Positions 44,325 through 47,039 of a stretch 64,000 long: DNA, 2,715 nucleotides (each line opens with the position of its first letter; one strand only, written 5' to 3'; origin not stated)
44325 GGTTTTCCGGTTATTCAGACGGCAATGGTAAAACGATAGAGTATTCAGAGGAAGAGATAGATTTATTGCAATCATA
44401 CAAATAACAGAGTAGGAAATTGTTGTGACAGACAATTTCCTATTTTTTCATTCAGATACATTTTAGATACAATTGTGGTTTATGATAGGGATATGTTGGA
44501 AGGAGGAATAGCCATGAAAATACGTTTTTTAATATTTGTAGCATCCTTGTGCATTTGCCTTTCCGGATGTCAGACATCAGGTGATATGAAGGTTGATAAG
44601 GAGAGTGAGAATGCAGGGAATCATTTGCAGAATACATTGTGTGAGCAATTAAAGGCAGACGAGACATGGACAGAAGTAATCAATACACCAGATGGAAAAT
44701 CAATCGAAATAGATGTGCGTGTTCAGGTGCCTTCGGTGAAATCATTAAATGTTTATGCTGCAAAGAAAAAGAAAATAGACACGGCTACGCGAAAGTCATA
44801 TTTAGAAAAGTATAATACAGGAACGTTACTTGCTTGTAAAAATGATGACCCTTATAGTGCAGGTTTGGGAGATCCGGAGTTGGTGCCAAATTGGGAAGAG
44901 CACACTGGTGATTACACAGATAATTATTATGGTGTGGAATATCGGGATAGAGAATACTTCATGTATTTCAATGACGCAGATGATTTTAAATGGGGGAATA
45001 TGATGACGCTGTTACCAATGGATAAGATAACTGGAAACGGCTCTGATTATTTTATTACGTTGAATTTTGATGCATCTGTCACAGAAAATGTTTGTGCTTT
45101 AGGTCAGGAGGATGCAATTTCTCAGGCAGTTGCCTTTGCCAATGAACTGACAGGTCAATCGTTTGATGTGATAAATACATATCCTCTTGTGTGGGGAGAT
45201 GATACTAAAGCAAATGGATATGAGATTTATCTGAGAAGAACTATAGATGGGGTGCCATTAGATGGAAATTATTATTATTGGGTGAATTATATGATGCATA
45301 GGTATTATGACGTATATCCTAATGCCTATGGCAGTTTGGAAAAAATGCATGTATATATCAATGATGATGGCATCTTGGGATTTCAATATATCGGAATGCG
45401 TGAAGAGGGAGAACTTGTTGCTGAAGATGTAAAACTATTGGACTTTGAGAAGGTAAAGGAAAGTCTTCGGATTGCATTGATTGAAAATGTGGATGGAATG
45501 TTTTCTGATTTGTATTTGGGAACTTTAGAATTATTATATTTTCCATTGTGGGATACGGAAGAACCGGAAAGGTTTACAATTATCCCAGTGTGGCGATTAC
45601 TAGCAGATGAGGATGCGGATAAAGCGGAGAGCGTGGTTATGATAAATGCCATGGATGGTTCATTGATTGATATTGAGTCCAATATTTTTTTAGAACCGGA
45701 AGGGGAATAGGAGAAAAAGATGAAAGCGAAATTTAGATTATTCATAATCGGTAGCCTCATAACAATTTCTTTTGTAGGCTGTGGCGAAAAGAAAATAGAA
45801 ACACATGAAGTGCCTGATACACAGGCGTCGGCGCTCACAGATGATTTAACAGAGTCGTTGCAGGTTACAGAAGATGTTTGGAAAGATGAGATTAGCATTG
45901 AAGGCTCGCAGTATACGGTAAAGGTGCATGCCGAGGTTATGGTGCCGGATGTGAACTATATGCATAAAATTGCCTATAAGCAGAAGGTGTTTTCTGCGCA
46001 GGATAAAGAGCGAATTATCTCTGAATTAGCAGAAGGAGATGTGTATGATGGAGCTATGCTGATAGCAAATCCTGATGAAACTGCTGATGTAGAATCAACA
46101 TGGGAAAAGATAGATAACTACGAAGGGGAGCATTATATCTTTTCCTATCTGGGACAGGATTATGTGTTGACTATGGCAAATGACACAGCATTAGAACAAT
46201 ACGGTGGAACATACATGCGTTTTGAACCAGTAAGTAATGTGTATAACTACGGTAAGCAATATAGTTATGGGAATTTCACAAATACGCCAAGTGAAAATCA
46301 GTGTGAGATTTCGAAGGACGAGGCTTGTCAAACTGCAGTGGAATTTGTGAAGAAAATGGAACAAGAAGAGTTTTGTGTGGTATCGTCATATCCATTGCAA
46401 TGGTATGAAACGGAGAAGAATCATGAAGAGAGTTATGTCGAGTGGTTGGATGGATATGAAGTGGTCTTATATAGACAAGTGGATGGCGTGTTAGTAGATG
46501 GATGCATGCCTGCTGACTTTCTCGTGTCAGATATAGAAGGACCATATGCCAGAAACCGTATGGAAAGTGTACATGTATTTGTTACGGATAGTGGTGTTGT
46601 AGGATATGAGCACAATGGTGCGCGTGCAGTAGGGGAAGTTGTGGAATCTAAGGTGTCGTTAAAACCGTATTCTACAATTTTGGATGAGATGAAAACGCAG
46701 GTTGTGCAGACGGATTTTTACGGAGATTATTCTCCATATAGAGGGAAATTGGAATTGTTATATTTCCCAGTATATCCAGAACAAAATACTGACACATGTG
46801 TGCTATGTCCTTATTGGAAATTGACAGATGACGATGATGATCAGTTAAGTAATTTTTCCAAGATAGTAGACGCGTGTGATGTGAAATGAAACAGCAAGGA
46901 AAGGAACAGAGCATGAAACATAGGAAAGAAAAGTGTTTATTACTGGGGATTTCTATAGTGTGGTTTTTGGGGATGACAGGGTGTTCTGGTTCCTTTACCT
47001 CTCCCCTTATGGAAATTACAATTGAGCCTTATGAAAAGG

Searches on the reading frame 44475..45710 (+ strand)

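Call 26: search_protein_families(library=pfam, proteins=[window:44475-45710:+], max_evalue=0.0001)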
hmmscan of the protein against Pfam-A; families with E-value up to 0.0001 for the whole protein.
window:44475-45710:+ (411 aa): 1 family
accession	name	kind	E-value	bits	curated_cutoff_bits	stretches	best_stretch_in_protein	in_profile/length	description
PF19499.4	DUF6034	-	1.6e-13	50.9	27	1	18-102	4-93/481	Family of unknown function (DUF6034)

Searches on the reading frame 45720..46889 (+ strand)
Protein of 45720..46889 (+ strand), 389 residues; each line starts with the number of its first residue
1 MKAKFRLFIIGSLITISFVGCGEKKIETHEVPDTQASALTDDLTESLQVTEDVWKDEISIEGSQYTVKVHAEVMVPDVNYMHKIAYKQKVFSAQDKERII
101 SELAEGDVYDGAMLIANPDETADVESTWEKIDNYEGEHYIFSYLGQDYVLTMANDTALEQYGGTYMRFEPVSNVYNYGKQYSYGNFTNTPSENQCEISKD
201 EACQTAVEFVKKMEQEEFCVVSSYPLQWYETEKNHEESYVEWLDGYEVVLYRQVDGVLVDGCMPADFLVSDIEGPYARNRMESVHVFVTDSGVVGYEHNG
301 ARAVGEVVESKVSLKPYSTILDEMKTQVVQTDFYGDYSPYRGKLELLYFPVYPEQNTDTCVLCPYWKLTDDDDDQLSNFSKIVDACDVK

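Call 26: search_protein_families(library=pfam, proteins=[window:45720-46889:+], max_evalue=0.0001)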
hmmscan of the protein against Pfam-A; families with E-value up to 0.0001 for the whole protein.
window:45720-46889:+ (389 aa): 1 family
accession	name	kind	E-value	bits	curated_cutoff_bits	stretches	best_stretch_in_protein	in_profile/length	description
PF19499.4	DUF6034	-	1.7e-15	57.3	27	1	171-367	234-431/481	Family of unknown function (DUF6034)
